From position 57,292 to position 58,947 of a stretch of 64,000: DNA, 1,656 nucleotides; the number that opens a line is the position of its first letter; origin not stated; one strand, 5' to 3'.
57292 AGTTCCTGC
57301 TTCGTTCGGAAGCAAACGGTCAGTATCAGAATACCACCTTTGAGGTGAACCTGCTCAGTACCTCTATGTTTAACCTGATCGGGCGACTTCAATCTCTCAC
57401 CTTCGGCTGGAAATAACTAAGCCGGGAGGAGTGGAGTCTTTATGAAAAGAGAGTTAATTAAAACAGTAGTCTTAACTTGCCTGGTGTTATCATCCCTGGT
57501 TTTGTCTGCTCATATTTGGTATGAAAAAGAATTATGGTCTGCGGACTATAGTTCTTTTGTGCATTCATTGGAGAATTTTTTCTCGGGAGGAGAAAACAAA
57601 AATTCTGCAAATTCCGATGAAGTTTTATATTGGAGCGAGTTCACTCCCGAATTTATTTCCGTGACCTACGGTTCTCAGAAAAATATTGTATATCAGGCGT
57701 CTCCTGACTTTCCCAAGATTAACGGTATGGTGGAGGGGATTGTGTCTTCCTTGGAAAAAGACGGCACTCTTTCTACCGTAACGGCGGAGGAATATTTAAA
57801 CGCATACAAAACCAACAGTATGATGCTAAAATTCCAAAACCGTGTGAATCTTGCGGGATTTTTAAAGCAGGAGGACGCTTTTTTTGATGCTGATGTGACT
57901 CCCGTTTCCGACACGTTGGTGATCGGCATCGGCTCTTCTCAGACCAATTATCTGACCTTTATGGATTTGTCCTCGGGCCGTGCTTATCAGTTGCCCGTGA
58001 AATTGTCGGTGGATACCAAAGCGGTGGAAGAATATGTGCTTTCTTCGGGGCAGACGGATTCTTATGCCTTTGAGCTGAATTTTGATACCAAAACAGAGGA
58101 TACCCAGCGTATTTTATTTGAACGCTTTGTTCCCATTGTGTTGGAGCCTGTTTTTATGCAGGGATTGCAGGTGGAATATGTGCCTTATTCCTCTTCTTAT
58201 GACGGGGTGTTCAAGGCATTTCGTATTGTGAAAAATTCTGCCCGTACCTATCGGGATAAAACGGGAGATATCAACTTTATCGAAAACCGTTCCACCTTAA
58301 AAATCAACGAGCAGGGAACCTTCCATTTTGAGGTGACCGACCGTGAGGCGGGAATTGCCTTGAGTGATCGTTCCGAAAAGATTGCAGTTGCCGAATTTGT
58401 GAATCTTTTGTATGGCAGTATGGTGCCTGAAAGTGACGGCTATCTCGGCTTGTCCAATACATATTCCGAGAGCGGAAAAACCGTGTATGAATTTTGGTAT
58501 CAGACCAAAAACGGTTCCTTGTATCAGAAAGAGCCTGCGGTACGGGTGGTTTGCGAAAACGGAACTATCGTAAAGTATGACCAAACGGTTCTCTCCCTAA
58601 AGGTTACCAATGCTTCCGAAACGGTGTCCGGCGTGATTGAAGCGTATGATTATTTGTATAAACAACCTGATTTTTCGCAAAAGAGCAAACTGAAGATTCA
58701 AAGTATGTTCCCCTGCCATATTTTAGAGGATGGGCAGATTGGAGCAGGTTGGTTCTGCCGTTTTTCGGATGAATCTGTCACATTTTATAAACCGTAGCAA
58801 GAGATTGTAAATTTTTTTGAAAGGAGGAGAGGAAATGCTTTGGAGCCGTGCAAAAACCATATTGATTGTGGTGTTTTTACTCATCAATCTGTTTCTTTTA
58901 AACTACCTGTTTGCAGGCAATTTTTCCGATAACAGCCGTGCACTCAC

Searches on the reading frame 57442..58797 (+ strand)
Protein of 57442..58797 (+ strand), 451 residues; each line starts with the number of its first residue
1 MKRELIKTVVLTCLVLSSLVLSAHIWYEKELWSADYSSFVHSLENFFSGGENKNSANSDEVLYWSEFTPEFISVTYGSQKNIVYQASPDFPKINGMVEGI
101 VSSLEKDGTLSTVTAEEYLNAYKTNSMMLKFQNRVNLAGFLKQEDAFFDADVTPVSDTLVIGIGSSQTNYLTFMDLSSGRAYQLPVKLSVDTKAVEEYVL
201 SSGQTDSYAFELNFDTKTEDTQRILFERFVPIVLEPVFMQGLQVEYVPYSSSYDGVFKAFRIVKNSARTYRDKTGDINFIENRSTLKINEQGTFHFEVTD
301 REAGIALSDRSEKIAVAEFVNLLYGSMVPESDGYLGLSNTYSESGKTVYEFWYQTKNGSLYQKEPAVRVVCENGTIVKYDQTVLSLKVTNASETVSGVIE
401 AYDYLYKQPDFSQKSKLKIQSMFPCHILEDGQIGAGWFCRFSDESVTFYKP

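Call 50: search_protein_families(library=pfam, proteins=[window:57442-58797:+], max_evalue=0.01)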
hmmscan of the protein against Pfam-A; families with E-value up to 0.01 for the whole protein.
window:57442-58797:+ (451 aa): 1 family
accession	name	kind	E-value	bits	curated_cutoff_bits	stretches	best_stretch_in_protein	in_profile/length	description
PF07435.16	YycH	-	0.0056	16.2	27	0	4-38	1-31/438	YycH protein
